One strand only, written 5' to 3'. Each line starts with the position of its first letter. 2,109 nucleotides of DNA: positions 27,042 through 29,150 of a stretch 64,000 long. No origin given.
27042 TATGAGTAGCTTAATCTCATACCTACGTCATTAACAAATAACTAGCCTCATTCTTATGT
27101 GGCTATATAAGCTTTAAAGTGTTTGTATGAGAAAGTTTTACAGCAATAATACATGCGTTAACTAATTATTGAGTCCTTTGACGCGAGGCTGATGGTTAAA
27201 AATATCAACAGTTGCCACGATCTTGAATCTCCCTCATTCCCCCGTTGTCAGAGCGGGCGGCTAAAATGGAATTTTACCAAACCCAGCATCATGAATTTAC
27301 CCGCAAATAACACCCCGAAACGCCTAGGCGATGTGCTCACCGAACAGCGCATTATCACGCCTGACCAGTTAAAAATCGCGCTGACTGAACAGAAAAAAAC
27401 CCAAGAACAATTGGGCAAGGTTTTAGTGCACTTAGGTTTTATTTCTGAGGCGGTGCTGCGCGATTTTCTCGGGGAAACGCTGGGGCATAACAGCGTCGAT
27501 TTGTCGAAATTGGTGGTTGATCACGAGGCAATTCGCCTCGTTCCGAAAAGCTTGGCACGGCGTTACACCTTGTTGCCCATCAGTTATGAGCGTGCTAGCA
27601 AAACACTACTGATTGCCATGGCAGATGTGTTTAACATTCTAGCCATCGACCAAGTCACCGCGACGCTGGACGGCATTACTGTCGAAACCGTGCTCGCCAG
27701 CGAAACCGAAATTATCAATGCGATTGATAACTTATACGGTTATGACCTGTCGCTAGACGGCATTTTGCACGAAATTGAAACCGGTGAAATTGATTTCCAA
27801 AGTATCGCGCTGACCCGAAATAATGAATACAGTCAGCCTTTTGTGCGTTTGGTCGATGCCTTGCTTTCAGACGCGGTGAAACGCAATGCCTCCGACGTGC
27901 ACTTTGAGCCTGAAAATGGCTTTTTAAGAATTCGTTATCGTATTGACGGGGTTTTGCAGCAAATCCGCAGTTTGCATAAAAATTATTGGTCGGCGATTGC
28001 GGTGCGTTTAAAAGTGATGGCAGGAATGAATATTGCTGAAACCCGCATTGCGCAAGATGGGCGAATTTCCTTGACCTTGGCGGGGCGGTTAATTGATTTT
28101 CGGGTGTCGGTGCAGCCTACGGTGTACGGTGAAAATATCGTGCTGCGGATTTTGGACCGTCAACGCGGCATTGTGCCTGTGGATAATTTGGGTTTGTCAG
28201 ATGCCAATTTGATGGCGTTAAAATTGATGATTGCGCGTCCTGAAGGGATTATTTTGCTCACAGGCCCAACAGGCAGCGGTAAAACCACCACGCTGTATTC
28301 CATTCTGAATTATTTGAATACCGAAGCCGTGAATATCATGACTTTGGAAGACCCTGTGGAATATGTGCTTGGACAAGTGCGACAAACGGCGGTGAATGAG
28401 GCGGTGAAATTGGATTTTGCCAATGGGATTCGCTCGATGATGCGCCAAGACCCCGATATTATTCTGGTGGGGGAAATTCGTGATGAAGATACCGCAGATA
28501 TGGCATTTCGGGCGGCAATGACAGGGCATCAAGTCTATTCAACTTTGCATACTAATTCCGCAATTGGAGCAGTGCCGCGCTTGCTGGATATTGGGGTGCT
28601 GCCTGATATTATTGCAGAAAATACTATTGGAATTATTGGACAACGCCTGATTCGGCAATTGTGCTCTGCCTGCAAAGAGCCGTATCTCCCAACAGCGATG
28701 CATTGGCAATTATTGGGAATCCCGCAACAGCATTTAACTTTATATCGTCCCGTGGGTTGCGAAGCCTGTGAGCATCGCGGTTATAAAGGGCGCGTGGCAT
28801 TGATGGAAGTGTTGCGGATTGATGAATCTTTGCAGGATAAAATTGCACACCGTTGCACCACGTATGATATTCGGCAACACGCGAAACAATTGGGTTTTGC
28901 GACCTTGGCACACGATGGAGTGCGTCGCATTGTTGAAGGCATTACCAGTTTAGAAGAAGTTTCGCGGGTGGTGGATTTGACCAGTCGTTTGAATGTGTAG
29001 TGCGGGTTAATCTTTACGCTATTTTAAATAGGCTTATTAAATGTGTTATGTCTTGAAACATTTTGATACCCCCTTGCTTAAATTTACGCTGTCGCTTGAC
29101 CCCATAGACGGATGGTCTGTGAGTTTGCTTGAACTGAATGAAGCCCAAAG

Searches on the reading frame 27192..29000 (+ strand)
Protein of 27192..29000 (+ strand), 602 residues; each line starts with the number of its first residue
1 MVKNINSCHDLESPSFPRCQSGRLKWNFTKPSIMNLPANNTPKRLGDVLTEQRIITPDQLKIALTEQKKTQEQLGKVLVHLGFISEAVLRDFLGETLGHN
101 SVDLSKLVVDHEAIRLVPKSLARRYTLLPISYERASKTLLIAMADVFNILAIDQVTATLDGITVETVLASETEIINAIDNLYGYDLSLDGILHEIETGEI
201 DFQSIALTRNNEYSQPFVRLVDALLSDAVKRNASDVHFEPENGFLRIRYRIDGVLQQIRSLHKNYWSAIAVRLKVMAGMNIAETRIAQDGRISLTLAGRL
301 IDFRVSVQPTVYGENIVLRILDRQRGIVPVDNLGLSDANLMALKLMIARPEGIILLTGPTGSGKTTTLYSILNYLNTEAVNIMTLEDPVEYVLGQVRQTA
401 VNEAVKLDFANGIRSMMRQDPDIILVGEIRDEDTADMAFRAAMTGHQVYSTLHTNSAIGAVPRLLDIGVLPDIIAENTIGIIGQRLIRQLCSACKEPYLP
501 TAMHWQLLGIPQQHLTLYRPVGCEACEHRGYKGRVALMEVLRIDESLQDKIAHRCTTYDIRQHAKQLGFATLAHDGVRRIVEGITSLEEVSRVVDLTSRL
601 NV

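Call 8: search_protein_families(library=pfam, proteins=[window:27192-29000:+], max_evalue=0.01)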
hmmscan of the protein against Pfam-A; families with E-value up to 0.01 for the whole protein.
window:27192-29000:+ (602 aa): 15 families
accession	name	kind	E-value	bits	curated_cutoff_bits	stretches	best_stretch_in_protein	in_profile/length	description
PF00437.27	T2SSE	-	3.8e-126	421.1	24.9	1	213-592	4-370/370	Type II/IV secretion system protein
PF05157.20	MshEN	-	2.1e-15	56.9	23.1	1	102-186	6-88/90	MshEN domain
PF00448.28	SRP54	-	0.00021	21.5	22.7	0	353-382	3-32/196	SRP54-type protein, GTPase domain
PF13401.12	AAA_22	-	0.00023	21.9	27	1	350-385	4-41/130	AAA domain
PF13191.12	AAA_16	-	0.00082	20.3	32.6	1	349-379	23-52/167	AAA ATPase domain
PF20720.3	nSTAND3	-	0.0011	19.2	27.2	1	351-389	17-55/155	Novel STAND NTPase 3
PF13173.12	AAA_14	-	0.0012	19.3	27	1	352-394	3-46/129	AAA domain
PF00004.35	AAA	-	0.0022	18.8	21.2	1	354-386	1-33/131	ATPase family associated with various cellular activities (AAA)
PF13086.12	AAA_11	-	0.0023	18.2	27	1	338-408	5-72/257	AAA domain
PF13555.12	AAA_29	-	0.0034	17.6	27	1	348-368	19-39/61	P-loop containing region of AAA domain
PF12775.13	AAA_7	-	0.0045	17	25.8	1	351-385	33-67/181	P-loop containing dynein motor region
PF25199.1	nSTAND_NTPase5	-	0.005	17.1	34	0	351-388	41-79/145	Novel STAND NTPase 5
PF13245.12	AAA_19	-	0.0057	17.3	25.1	0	348-379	8-39/134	AAA domain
PF13476.12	AAA_23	-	0.0066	17.5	27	0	351-372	19-40/201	AAA domain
PF13604.12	AAA_30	-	0.0073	16.5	27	0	341-382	8-49/191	AAA domain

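Call 9: search_protein_families(library=ncbifam, proteins=[window:27192-29000:+], max_evalue=0.01)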
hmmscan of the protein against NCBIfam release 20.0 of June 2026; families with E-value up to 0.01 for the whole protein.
window:27192-29000:+ (602 aa): 28 families (the best 25 are shown)
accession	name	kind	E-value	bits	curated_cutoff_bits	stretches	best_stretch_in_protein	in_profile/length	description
TIGR02538.1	type_IV_pilB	equivalog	6.5e-159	530.1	675.65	1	45-594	2-562/564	type IV-A pilus assembly ATPase PilB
TIGR02533.1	type_II_gspE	equivalog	1.1e-155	519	630.25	1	116-593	3-485/486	type II secretion system ATPase GspE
NF053534.1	T4PilAsmATPsTfpB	equivalog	4.2e-130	434.9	850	1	84-594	63-582/584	type IV pilus assembly ATPase TfpB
NF007755.0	PRK10436.1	equivalog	6.9e-124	414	617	1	201-596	69-461/465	type II secretion system protein GspE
NF041000.1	ATPase_ComGA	equivalog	1.6e-71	240.5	300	1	223-488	2-266/267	competence type IV pilus ATPase ComGA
TIGR01420.1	pilT_fam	subfamily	3.5e-53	181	319.1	1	222-489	3-270/343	PilT/PilU family type 4a pilus ATPase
TIGR02525.1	plasmid_TraJ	equivalog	3.8e-25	88.6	368.3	1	317-467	121-272/372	plasmid transfer ATPase TraJ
TIGR02524.1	dot_icm_DotB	equivalog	4.7e-23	82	463.3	1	335-465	117-257/358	Dot/Icm type IV secretion system ATPase DotB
NF058587.1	archaellum_moto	equivalog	1e-18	67.4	550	1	330-463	254-392/527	archaellum flagellar ATPase motor FlaI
NF053729.1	c-di-GMP_motif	domain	2.1e-18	65.9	38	1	44-95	1-52/53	cyclic di-GMP-binding domain-containing protein, MshE-related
NF008411.1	PRK11234.1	equivalog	1.8e-15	56.4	1170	1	21-185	460-620/723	cyclic di-3',5'-guanylate-activated glycosyltransferase NfrB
NF012033.0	PRK15489.1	equivalog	1.7e-14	52.9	537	1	39-181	487-626/703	glycosyl transferase family protein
TIGR03819.1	heli_sec_ATPase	hypoth_equivalog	1.2e-13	51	373.15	1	267-469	97-302/340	TadA family conjugal transfer-associated ATPase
TIGR02782.1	TrbB_P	equivalog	1.5e-12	47.4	304.55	1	336-464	122-252/303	P-type conjugative transfer ATPase TrbB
TIGR02788.1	VirB11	equivalog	2.5e-12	46.4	249.95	1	343-465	137-263/308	P-type DNA transfer ATPase VirB11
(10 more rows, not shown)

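Call 11: search_protein_families(library=padloc, proteins=[window:27192-29000:+], max_evalue=0.01)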
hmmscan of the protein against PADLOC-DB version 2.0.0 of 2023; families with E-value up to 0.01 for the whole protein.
window:27192-29000:+ (602 aa): 2 families
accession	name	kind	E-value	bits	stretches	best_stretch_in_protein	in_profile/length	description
PDLC04140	mad8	-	2.2e-05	22.1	1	337-378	10-54/314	mads_8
PDLC04135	mad3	-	0.00028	18.5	1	351-374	22-45/374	mads_3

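Call 20: find_homologous_proteins(query=window:27192-29000:+)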
Query window:27192-29000:+ (602 aa): 8000 proteins with E <= 0.001 among 8000 candidates; the best 120 are listed.
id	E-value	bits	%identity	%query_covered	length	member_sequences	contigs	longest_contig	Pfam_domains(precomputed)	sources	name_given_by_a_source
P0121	0.0e+0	1227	98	95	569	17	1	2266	PF05157.21,PF00437.27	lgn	-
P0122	0.0e+0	1154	93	94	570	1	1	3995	PF05157.21,PF00437.27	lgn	-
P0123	3.0e-289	979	78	95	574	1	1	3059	PF05157.21,PF00437.27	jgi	-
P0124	1.2e-285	967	77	93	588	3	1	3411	PF05157.21,PF00437.27,PF13401.13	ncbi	-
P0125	3.6e-284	962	78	94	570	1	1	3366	PF05157.21,PF00437.27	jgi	-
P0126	5.0e-284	961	78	94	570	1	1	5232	PF05157.21,PF00437.27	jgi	-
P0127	6.5e-284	961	78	94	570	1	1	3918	PF05157.21,PF00437.27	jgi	-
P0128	8.8e-284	961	78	94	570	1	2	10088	PF05157.21,PF00437.27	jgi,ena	-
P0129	1.2e-283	960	78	94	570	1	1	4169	PF05157.21,PF00437.27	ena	-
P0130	2.4e-283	959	77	94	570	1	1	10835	PF05157.21,PF00437.27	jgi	-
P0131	2.6e-283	959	76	93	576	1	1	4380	PF05157.21,PF00437.27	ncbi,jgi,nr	ncbi:MAG: secretion system protein E [Beggiatoa sp. IS2]|nr:MAG: secretion system protein E [Beggiat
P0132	7.6e-283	957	77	94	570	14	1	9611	PF05157.21,PF00437.27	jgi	-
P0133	4.1e-282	955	74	97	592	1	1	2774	PF05157.21,PF00437.27,PF13401.13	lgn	-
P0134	1.0e-281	954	76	94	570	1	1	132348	PF05157.21,PF00437.27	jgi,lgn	-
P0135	1.5e-281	953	76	93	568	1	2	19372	PF05157.21,PF00437.27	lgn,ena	-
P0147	6.8e-278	941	75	94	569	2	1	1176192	PF05157.21,PF00437.27,PF13401.13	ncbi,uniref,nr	ncbi:secretion system protein E [Thioflexithrix psekupsensis]|uniref:Secretion system protein E n=2 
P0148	8.1e-277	938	75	93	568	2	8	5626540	PF13173.13,PF05157.21,PF00437.27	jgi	jgi:type II secretory ATPase GspE/PulE/Tfp pilus assembly ATPase PilB-like protein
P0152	3.1e-276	936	75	93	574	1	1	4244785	PF05157.21,PF00437.27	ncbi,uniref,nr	ncbi:type II secretory pathway, ATPase PulE/Tfp pilus assembly pathway, ATPase PilB [Beggiatoa alba 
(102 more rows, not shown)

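Call 21: find_encoding_contigs(protein=P0152, flank=8000, max_places=2)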
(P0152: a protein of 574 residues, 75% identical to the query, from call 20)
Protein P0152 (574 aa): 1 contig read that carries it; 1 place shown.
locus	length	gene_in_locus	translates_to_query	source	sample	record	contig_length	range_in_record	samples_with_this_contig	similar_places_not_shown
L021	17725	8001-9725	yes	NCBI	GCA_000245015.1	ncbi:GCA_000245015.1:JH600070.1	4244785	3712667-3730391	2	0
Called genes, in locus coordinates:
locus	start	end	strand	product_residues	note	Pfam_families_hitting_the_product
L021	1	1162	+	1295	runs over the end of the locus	PF12447:DUF3683, PF01565:FAD_binding_4, PF02913:FAD-oxidase_C, PF13183:Fer4_8, PF02754:CCG (faint), PF11880:DUF3400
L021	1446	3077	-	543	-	PF02878:PGM_PMM_I, PF02879:PGM_PMM_II, PF02880:PGM_PMM_III, PF24947:PGM1_C_vert_fung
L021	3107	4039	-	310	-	PF21687:T2SSK_1st, PF12836:HHH_3 (faint), PF03934:T2SSK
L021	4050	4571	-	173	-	PF01252:Peptidase_A8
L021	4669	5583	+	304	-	PF00126:HTH_1, PF03466:LysR_substrate, PF12849:PBP_like_2 (weak)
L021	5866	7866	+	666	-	PF00515:TPR_1 (faint), PF23914:TPR_CcmH_CycH (faint), PF13424:TPR_12 (faint), PF07719:TPR_2 (faint), PF13174:TPR_6 (faint), PF13428:TPR_14 (faint), PF14559:TPR_19 (weak), PF13432:TPR_16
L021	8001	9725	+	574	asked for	PF05157:MshEN, PF00437:T2SSE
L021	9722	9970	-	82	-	PF13192:Thioredoxin_3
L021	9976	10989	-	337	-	PF03773:ArsP_1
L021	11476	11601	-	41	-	-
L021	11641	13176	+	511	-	PF00072:Response_reg, PF00989:PAS, PF08448:PAS_4 (weak), PF00512:HisKA, PF02518:HATPase_c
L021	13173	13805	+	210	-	PF00072:Response_reg, PF08281:Sigma70_r4_2, PF00196:GerE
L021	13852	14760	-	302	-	PF01544:CorA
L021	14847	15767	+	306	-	PF04381:RdgC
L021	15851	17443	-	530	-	PF00890:FAD_binding_2, PF01266:DAO (weak), PF07992:Pyr_redox_2 (faint), PF02910:Succ_DH_flav_C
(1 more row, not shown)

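Call 22: find_encoding_contigs(protein=P0148, flank=8000, max_places=2)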
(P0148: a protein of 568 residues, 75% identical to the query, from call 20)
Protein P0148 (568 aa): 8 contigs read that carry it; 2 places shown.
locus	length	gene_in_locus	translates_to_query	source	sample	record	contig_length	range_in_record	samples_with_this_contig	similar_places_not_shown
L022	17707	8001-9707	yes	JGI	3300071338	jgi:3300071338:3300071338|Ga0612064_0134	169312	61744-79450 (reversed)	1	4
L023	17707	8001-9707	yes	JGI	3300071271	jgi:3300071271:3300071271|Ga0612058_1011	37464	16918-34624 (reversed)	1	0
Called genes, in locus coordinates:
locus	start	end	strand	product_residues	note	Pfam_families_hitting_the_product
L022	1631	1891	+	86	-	PF10049:DUF2283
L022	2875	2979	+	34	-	-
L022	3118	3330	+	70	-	-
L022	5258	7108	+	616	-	PF03979:Sigma70_r1_1, PF00140:Sigma70_r1_2, PF04546:Sigma70_ner, PF04542:Sigma70_r2, PF04539:Sigma70_r3, PF04545:Sigma70_r4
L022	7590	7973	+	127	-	PF04430:DUF498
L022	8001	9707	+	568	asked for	PF05157:MshEN, PF00437:T2SSE, PF13173:AAA_14 (faint)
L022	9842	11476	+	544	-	PF00122:E1-E2_ATPase, PF00702:Hydrolase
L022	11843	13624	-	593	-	PF13173:AAA_14 (faint)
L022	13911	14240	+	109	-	-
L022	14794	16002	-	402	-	-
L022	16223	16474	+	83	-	-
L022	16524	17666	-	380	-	-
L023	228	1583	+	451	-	-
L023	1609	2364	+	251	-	-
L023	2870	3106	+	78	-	-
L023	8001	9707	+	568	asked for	PF05157:MshEN, PF00437:T2SSE, PF13173:AAA_14 (faint)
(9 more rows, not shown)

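Call 23: find_encoding_contigs(protein=P0147, flank=8000, max_places=2)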
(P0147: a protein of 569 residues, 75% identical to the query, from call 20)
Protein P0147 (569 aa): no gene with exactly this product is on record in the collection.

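Call 24: find_encoding_contigs(protein=P0122, flank=5000, max_places=3)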
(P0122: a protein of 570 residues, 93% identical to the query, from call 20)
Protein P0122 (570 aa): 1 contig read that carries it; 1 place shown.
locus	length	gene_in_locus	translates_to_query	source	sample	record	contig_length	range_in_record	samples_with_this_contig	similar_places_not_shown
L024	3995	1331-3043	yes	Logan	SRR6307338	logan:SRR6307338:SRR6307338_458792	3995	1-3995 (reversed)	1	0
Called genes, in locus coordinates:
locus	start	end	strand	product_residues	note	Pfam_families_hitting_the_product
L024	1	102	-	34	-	?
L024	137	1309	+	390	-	PF02636:Methyltransf_28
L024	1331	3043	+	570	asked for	PF05157:MshEN, PF00437:T2SSE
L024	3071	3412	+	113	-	PF04342:DMT_6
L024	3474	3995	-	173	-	?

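Call 25: find_encoding_contigs(protein=P0121, flank=5000, max_places=3)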
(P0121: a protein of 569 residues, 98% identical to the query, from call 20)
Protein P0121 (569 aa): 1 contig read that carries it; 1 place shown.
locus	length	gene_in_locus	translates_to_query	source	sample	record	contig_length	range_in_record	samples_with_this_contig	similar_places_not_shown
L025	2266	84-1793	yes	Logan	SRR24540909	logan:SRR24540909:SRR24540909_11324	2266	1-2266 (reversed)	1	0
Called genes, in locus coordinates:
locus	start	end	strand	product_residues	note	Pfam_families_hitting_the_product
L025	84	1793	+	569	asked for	PF05157:MshEN, PF00437:T2SSE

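Call 42: search_solved_structures(query=window:27291-29000:+, max_evalue=0.00001, show_alignments=0)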
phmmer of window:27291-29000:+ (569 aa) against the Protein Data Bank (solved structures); distinct sequences matched with E-value up to 0.00001: 41.
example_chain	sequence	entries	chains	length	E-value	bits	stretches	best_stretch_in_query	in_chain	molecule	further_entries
6olj_C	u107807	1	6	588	6.9e-129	434.3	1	9-561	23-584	Type IV pilus biogenesis ATPase PilB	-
5tsg_B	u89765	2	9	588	7.9e-129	434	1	9-561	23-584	Type IV pilus biogenesis ATPase PilB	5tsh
5zfr_A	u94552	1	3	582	3.5e-128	431.9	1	10-561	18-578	Type IV pilus biogenesis ATPase PilB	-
3jc8_Ba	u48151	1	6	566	1.3e-126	426.8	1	11-557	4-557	Type IV-A pilus assembly ATPase PilB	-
6f8l_G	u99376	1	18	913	1.3e-121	410.2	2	9-565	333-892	Type IV pilus assembly protein PilF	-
4pht_A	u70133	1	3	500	1.3e-110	374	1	81-561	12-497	General secretory pathway protein E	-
4ksr_A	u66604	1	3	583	7.1e-108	364.9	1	178-561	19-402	Type II secretion system protein E, Hemolysin-coregulated protein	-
4kss_A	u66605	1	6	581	8.1e-108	364.7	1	178-561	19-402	Type II secretion system protein E, hemolysin-coregulated protein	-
1p9r_A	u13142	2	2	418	1.4e-107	364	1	178-559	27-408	General secretion pathway protein E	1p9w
6ejf_A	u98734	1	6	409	2e-92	313.9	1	187-565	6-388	Type IV pilus assembly protein PilF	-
5oiu_A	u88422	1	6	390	3.1e-92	313.3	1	187-558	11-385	Type IV pilus assembly protein PilF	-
5it5_F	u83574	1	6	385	4.1e-92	312.9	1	187-558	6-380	ATP binding motif-containing protein PilF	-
2ewv_A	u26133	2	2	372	2e-34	122.6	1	190-454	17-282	twitching motility protein PilT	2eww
2gsz_A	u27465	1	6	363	3e-34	122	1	191-454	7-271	twitching motility protein PilT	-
8dze_A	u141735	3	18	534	1.9e-33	119.3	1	176-520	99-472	BfpD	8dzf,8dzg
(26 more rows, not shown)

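Call 82: find_encoding_contigs(protein=P0130, flank=5000, max_places=2)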
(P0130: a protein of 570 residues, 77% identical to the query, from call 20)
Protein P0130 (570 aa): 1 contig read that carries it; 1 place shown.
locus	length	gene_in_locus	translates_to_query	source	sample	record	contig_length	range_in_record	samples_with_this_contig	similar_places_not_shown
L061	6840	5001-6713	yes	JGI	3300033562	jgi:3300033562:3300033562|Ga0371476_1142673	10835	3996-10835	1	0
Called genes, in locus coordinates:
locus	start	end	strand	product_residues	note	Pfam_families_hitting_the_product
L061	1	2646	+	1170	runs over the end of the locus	PF13514:AAA_27, PF02463:SMC_N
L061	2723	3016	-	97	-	-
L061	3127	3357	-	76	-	-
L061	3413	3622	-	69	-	-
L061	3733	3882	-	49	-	-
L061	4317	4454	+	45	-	-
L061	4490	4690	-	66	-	PF04384:Fe-S_assembly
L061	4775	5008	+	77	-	-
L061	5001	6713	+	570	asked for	PF05157:MshEN, PF00437:T2SSE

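Call 83: find_encoding_contigs(protein=P0134, flank=5000, max_places=2)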
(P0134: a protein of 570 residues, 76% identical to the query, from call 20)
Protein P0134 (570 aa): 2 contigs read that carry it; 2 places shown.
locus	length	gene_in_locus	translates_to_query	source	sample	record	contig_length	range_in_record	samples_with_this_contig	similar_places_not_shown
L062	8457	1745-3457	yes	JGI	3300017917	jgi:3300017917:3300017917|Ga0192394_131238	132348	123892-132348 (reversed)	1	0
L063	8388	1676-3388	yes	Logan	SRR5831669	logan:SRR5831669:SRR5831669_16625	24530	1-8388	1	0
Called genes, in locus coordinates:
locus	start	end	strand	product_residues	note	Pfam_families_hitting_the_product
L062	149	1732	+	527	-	PF13424:TPR_12 (faint), PF23914:TPR_CcmH_CycH (weak), PF00515:TPR_1 (faint), PF07719:TPR_2 (faint), PF13174:TPR_6 (faint), PF13432:TPR_16 (weak), PF14559:TPR_19, PF13432:TPR_16 (weak), +4 more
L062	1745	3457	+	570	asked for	PF05157:MshEN, PF00437:T2SSE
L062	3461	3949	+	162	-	PF00583:Acetyltransf_1, PF13673:Acetyltransf_10, PF13508:Acetyltransf_7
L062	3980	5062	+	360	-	PF09994:T6SS_Tle1-like_cat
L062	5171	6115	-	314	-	-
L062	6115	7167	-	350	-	PF01145:Band_7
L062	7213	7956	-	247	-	PF13649:Methyltransf_25, PF08241:Methyltransf_11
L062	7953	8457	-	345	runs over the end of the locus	PF00814:TsaD, PF22521:HypF_C_2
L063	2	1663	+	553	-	?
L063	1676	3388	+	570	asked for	PF05157:MshEN, PF00437:T2SSE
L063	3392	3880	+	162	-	PF00583:Acetyltransf_1, PF13673:Acetyltransf_10, PF13508:Acetyltransf_7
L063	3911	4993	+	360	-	PF09994:T6SS_Tle1-like_cat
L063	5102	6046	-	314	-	-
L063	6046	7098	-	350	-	PF01145:Band_7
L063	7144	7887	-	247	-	PF13649:Methyltransf_25, PF08241:Methyltransf_11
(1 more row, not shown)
